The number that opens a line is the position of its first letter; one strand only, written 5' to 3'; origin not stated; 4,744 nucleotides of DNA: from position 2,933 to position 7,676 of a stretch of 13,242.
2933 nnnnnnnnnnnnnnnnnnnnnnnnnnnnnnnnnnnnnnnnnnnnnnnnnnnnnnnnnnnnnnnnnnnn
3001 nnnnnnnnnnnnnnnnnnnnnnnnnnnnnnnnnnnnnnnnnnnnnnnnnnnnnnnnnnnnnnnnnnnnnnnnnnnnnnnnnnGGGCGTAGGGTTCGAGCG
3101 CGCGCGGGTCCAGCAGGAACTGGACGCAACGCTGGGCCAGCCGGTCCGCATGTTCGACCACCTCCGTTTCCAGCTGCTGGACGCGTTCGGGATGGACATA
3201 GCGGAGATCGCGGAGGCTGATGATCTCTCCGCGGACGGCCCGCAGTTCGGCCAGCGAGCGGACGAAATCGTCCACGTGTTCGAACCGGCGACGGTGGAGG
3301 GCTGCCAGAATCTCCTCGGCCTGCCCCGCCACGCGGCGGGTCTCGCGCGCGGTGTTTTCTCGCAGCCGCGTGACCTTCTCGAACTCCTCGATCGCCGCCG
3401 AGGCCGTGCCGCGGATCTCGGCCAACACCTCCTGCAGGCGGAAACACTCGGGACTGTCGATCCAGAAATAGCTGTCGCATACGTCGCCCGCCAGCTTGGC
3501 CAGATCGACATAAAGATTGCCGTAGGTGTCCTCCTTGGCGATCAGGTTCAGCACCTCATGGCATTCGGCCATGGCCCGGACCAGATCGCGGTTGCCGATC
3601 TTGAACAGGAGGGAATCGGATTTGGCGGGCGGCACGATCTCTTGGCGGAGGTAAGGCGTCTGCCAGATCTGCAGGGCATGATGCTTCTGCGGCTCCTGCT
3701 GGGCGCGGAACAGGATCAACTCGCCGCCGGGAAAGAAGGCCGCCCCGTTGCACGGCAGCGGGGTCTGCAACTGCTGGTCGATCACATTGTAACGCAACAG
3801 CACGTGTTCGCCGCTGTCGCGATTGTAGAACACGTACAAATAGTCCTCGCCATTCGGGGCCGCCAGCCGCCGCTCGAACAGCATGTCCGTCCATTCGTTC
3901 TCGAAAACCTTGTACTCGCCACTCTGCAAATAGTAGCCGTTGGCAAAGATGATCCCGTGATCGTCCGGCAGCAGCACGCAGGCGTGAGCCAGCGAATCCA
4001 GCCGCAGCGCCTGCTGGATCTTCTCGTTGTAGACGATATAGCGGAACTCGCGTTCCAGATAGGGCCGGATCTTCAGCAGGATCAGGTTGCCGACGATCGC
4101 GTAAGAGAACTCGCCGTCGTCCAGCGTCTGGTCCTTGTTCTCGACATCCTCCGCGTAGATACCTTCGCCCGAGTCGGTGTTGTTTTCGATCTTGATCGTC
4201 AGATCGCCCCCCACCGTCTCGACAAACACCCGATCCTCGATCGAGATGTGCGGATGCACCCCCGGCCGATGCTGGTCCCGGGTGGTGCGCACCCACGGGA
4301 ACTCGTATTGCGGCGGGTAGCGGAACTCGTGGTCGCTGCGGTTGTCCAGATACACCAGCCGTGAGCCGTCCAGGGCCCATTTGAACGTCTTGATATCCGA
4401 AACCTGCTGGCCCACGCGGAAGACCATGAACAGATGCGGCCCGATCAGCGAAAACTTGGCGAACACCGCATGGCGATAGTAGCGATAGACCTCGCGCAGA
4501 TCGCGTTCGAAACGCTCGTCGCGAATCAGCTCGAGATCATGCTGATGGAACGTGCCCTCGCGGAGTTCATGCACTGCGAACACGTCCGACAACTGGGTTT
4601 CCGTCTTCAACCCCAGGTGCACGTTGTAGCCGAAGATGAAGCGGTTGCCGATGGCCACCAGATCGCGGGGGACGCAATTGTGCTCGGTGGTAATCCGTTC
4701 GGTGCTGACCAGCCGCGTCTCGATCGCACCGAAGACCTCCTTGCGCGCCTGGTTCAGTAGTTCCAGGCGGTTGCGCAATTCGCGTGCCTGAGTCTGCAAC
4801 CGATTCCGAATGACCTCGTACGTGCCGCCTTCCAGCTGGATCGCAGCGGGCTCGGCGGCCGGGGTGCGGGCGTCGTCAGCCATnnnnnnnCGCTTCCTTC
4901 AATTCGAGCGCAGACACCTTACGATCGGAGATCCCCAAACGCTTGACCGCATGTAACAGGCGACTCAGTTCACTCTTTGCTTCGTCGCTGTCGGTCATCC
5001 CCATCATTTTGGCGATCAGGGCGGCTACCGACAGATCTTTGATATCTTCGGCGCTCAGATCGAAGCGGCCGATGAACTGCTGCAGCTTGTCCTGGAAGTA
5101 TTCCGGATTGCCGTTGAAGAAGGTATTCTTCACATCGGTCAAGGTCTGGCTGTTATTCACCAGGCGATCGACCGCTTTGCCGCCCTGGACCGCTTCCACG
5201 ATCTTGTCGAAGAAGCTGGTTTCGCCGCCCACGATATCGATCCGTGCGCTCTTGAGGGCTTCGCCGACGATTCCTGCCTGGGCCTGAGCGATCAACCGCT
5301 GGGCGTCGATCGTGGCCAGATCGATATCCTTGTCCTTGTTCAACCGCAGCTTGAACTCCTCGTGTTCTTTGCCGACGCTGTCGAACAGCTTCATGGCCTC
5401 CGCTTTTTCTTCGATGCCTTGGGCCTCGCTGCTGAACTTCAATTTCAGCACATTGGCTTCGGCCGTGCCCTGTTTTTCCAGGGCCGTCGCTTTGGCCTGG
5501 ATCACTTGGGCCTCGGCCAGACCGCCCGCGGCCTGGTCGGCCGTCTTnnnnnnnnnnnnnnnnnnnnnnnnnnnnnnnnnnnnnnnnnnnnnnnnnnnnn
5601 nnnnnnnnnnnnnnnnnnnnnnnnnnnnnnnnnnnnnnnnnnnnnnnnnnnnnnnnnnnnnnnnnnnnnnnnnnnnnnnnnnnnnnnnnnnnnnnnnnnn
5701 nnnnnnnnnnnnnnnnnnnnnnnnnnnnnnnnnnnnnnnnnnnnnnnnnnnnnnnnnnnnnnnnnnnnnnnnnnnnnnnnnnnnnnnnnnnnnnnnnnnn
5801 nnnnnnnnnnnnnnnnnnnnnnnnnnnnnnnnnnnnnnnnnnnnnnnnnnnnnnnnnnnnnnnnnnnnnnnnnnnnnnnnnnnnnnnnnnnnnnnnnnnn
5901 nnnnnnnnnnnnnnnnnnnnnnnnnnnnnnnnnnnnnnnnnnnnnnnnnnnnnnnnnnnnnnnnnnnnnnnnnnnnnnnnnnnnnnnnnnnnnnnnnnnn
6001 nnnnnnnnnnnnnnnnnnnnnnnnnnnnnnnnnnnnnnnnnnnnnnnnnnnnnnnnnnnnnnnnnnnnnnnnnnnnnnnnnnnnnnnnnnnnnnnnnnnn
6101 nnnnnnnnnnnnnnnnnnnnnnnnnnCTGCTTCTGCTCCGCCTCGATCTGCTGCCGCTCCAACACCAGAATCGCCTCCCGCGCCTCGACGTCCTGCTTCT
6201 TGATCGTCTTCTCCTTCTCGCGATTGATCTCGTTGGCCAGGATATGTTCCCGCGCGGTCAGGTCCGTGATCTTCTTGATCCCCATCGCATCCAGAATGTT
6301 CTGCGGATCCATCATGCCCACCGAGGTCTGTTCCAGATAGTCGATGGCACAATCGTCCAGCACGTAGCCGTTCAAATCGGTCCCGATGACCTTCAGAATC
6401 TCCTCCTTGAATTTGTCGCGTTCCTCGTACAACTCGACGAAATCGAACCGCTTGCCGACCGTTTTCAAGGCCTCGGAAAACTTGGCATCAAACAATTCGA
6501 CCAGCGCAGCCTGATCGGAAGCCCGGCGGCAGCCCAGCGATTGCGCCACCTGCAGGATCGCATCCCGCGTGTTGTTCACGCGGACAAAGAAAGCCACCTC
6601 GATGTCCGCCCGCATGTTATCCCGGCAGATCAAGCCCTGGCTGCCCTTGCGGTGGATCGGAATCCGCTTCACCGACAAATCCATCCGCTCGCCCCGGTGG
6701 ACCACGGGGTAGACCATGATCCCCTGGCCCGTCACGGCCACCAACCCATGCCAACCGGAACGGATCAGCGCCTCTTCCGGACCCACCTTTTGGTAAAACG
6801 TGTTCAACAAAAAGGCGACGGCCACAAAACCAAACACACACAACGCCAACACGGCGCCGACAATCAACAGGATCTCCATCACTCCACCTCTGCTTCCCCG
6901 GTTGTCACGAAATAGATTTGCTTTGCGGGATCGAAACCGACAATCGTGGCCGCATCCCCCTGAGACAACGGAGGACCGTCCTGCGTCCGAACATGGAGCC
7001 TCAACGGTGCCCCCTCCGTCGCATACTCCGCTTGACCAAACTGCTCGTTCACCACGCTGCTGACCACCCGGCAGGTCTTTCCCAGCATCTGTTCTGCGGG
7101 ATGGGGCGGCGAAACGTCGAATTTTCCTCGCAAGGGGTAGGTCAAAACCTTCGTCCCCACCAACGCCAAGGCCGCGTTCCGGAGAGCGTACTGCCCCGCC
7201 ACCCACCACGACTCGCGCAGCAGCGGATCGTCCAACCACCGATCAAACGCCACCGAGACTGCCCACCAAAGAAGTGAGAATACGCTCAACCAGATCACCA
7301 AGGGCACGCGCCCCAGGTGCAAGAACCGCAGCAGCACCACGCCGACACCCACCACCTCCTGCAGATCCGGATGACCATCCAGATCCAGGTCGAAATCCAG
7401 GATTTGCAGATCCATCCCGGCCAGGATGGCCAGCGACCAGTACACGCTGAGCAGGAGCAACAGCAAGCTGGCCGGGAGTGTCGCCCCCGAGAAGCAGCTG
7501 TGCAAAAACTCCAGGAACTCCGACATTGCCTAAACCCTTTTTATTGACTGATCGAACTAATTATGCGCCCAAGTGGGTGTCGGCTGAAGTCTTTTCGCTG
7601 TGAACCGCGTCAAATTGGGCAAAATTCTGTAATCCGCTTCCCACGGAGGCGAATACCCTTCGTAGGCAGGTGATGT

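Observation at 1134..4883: N-terminal ~560-aa beta-rich domain plus ~700-aa helical region preceding the AAA+ module: an unknown effector or sensor part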

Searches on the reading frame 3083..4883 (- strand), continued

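Call 61: get_annotated_region(hit=H1, flank=9000)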
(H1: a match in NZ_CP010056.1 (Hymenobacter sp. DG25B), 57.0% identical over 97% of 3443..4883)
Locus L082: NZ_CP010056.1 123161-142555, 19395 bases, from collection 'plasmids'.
description: Hymenobacter sp. DG25B plasmid unnamed, complete sequence
organism: Hymenobacter sp. DG25B (NCBI taxid 1385664)
taxonomy: Bacteria; Bacteroidota; Cytophagia; Cytophagales; Hymenobacteraceae; Hymenobacter; Hymenobacter sp. DG25B
host: -; source: single cell,soil; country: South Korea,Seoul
typing (MOB-suite, as given by PLSDB): non-mobilizable
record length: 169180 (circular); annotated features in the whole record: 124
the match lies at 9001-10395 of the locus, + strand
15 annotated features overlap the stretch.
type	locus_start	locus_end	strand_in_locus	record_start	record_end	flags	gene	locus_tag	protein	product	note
CDS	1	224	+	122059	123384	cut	-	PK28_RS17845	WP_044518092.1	sugar porter family MFS transporter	GO:0008643 - carbohydrate transport [Evidence IEA]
CDS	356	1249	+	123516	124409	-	-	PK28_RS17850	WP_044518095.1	carbohydrate kinase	GO:0005975 - carbohydrate metabolic process [Evidence IEA]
CDS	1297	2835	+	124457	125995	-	-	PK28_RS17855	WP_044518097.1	glycoside hydrolase family 32 protein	-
CDS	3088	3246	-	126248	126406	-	-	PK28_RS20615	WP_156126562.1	hypothetical protein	-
CDS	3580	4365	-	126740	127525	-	-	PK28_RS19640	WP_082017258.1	LexA family transcriptional regulator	-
CDS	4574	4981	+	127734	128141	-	-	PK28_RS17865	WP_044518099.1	molecular chaperone Tir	-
CDS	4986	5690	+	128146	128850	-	-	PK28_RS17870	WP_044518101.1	PspA/IM30 family protein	-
CDS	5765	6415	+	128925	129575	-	-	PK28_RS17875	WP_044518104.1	DUF1449 family protein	-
CDS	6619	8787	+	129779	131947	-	-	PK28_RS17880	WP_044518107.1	hypothetical protein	-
CDS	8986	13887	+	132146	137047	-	-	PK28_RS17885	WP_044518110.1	DNA repair ATPase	-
CDS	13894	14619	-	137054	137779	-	-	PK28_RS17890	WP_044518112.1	LytTR family DNA-binding domain-containing protein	-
CDS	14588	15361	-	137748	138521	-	-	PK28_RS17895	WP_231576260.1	histidine kinase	GO:0000160 - phosphorelay signal transduction system [Evidence IEA]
CDS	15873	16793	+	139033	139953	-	-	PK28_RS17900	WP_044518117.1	ABC transporter ATP-binding protein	-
CDS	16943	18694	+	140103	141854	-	-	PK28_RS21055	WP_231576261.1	hypothetical protein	-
CDS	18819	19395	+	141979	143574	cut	-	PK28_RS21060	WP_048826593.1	M1 family aminopeptidase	-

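Call 65: search_protein_families(library=pfam, proteins=[L001:4800-5540:+, L002:14699-15475:+], max_evalue=1)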
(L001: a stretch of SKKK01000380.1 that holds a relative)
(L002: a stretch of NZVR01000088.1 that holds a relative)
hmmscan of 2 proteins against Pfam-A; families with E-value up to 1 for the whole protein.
L001:4800-5540:+ (247 aa): 10 families
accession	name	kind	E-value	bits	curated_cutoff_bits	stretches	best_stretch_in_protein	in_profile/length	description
PF07889.17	DUF1664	-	0.012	16.1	34.6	1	88-156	41-108/124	Protein of unknown function (DUF1664)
PF04108.17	ATG17_like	-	0.013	15.5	43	1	95-237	137-253/355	Autophagy protein ATG17-like domain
PF06013.18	WXG100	-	0.015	16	27.3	0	207-239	45-77/86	Proteins of 100 residues with WXG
PF21934.1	Yop-YscD_ppl_3rd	-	0.054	13.7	24.3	1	56-78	30-52/64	YscD/CdsD-like Bon-like domain 3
PF07160.18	SKA1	-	0.06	13.6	29.6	1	180-242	28-89/243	Spindle and kinetochore-associated protein 1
PF09177.16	STX6_10_61_N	-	0.066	14.2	29.4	1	186-239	10-63/99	Syntaxin 6/10/61, N-terminal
PF02050.21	FliJ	-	0.28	11.9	28.4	1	193-238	46-91/123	Flagellar FliJ protein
PF09969.14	DUF2203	-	0.3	12.2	24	0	90-154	15-79/122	Uncharacterized conserved protein (DUF2203)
PF14523.12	Syntaxin_2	-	0.81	10.1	26.5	1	139-238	4-99/134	Syntaxin-like protein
PF06103.16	DUF948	-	0.87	10.3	37.2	0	201-237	28-64/89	Bacterial protein of unknown function (DUF948)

L002:14699-15475:+ (259 aa): 2 families
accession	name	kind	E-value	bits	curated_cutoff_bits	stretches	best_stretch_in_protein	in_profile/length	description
PF19596.4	DUF6101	-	0.00092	19.3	27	1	190-257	93-158/184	Family of unknown function (DUF6101)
PF07643.16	DUF1598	-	0.03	15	25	1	38-65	34-62/84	Protein of unknown function (DUF1598)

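Call 66: search_protein_representatives(protein=window:3443-4883:-)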
Query: 480 residues. Proteins with E-value up to 0.001 (for the whole library): 776; up to 1e-10: 575; up to 1e-30: 266. The best 150 are listed.
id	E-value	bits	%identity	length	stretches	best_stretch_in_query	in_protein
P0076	2.2e-196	669.8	62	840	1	13-479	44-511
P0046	1.4e-189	647.3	57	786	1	12-479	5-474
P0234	1.9e-187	640.2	60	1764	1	17-479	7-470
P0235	1.9e-185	633.7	59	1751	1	9-479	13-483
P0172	6.7e-183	625.3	55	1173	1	6-479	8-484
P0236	3.5e-179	613.0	54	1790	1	6-477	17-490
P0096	1.9e-176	604.0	55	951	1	14-476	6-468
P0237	2.3e-173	593.8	54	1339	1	17-479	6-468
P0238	3.0e-171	586.9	57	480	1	12-457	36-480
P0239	3.1e-167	573.6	55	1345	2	175-479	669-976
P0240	3.0e-165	567.1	52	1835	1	7-480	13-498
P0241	2.6e-163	560.7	55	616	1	5-479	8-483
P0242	2.4e-161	554.2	50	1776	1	11-476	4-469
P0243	6.9e-157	539.5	51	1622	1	17-479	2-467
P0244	4.6e-154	530.2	48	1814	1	14-479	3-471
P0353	2.7e-72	260.6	31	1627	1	16-475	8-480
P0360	7.2e-69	249.2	31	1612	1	15-479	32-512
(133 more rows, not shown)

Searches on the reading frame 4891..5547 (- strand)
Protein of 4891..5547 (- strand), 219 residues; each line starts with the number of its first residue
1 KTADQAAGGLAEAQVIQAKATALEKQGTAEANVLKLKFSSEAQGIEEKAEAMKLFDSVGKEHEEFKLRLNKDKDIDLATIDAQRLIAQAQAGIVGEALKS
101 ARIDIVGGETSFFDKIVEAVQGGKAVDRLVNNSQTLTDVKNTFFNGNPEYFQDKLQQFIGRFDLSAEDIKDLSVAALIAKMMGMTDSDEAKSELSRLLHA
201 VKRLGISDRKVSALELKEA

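Call 82: search_dna_similar(query=window:4891-5547:-, collection=plasmids, mode=protein, max_rows=30, max_evalue=0.001)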
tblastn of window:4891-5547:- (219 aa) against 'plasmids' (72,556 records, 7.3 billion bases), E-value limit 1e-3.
Records with a match: 12; places in all: 12; records where one place covers at least 80% of the query: 6.
Best place of each record, by identity: <60% 12.
By first word of the organism name: Streptomyces 3; Proteus 2; Deinococcus 2; Hymenobacter 1; Nonomuraea 1; Vibrio 1; Photobacterium 1; Halomonas 1.
By predicted mobility (MOB-suite, as given by PLSDB): non-mobilizable 9; mobilizable 3.
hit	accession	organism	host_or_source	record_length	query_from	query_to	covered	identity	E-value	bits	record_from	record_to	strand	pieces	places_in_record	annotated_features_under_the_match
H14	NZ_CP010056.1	Hymenobacter sp. DG25B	single cell,soil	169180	9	217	95%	52.1%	1e-57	202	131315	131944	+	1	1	hypothetical protein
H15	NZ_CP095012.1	Streptomyces sp. 2P-4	cell culture,mudflats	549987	8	214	95%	40.1%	1e-31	128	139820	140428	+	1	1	flotillin family protein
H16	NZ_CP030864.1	Streptomyces globosus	cell culture,environment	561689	8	214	95%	40.1%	1e-31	128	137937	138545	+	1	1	flotillin family protein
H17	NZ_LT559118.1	Nonomuraea gerenzanensis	-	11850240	3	214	97%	34.9%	1e-31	128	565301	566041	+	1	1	none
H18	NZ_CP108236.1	Streptomyces sp. NBC_00080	-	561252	29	214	85%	38.2%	6e-28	117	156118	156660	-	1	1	flotillin family protein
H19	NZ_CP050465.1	Vibrio campbellii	single cell,seawater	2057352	6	178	79%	31.0%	2e-16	84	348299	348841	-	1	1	none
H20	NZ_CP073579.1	Photobacterium sp. GJ3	-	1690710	9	186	81%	28.7%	5e-12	72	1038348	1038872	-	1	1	record has no annotation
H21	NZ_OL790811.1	Proteus mirabilis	-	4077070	9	157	68%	32.7%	2e-14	79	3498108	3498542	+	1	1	none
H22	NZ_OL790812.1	Proteus mirabilis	-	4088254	9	157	68%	32.7%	2e-14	79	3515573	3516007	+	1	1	none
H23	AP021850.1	Deinococcus grandis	-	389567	12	143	60%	36.4%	2e-14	79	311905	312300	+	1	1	hypothetical protein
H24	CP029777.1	Deinococcus actinosclerus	mixed culture,wastewater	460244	12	143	60%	35.6%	7e-14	77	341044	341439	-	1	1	hypothetical protein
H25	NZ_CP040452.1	Halomonas sp. PA16-9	-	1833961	1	136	62%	30.8%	3e-6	55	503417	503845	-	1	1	none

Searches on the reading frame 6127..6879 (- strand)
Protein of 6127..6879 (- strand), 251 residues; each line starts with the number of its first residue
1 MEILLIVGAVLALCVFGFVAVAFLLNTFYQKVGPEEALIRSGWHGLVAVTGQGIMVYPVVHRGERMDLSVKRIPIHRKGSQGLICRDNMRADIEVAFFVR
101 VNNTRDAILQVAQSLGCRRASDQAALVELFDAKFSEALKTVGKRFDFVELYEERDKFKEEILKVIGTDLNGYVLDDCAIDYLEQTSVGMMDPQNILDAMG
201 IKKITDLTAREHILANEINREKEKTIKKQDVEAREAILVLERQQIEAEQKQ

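Call 32: search_protein_families(library=pfam, proteins=[window:6127-6879:-], max_evalue=1)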
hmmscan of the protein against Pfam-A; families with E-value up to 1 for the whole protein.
seq(251 aa): 3 families
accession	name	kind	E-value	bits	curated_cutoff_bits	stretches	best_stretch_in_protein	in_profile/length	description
PF01145.31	Band_7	-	2.3e-13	51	23.6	1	31-209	2-165/176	SPFH domain / Band 7 family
PF07033.16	Orthopox_B11R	-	0.007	16.6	25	1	205-236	2-32/71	Orthopoxvirus B11R protein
PF22212.1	CPV_RdRP_pol_dom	-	0.014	14.5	27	1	159-249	50-138/369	CPV, RNA-directed RNA polymerase, central polymerase domain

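Call 83: search_dna_similar(query=window:6130-6879:-, collection=plasmids, mode=protein, max_rows=30, max_evalue=0.001)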
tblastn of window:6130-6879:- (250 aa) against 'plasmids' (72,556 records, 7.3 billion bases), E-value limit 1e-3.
Records with a match: 311; places in all: 311; records where one place covers at least 80% of the query: 309.
Best place of each record, by identity: <60% 311.
By first word of the organism name: Escherichia 228; Shigella 27; Agrobacterium 5; Shinella 5; Salmonella 5; Streptomyces 3; Thioclava 3; Klebsiella 3; Deinococcus 2; Proteus 2; and 24 more.
By predicted mobility (MOB-suite, as given by PLSDB): conjugative 258; non-mobilizable 49; mobilizable 4.
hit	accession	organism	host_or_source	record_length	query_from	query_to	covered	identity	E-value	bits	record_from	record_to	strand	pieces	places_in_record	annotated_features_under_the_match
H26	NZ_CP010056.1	Hymenobacter sp. DG25B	single cell,soil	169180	2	250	100%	58.6%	3e-88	291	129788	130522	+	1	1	hypothetical protein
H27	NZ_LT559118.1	Nonomuraea gerenzanensis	-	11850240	8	250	97%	56.0%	4e-81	271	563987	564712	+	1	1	none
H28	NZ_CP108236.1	Streptomyces sp. NBC_00080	-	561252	7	250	98%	54.1%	2e-74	252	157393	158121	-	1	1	flotillin family protein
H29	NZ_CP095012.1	Streptomyces sp. 2P-4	cell culture,mudflats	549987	26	248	89%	56.1%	1e-70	241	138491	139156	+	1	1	flotillin family protein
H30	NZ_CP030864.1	Streptomyces globosus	cell culture,environment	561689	28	248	88%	56.6%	1e-70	241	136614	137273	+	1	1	flotillin family protein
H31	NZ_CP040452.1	Halomonas sp. PA16-9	-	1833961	11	250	96%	50.8%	1e-73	250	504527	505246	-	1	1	none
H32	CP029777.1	Deinococcus actinosclerus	mixed culture,wastewater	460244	5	250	98%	49.2%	3e-71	243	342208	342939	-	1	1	hypothetical protein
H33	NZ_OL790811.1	Proteus mirabilis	-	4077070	1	248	99%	48.8%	1e-67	233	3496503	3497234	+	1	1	none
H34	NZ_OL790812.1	Proteus mirabilis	-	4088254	1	248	99%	48.8%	1e-67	233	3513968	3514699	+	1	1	none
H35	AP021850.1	Deinococcus grandis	-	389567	28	248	88%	52.5%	6e-70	239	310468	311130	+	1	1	hypothetical protein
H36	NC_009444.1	Pseudomonas fluorescens SBW25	-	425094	24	250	91%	47.1%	4e-63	219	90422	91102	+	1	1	SPFH domain-containing protein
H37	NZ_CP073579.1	Photobacterium sp. GJ3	-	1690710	18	247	92%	38.9%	6e-43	162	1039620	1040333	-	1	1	record has no annotation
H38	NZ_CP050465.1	Vibrio campbellii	single cell,seawater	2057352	27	247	88%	39.6%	6e-41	156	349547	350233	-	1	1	none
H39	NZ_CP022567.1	Rhizobium leguminosarum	Root nodule,Pisum sativum root-nodule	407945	2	248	99%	33.3%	1e-31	129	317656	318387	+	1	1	flotillin domain-containing protein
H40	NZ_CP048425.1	Rhizobium daejeonense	Cell,soil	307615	4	248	98%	31.6%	1e-30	126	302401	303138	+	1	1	flotillin domain-containing protein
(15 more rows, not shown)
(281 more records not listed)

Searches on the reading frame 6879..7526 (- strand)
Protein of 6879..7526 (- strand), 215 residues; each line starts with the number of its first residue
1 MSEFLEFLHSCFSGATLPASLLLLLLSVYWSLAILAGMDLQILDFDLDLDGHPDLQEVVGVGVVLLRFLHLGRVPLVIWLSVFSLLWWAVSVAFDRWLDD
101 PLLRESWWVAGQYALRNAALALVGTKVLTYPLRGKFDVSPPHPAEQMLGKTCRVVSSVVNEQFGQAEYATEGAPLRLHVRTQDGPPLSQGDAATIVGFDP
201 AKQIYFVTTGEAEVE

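Call 4: search_protein_families(library=pfam, proteins=[window:6879-7526:-], max_evalue=0.01)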
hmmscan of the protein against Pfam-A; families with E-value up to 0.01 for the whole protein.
window:6879-7526:- (215 aa): 1 family
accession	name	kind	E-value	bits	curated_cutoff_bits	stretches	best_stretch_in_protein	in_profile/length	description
PF21001.2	YqiJ_N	-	0.0002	21.9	23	1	22-88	10-80/116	Inner membrane protein YqiJ, N-terminal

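Call 5: search_protein_families(library=ncbifam, proteins=[window:6879-7526:-], max_evalue=0.01)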
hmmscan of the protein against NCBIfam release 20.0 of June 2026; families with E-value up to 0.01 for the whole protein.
window:6879-7526:- (215 aa): 0 families

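Call 6: search_protein_families(library=padloc, proteins=[window:6879-7526:-], max_evalue=0.01)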
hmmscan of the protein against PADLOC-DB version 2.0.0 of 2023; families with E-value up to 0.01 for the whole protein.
window:6879-7526:- (215 aa): 0 families
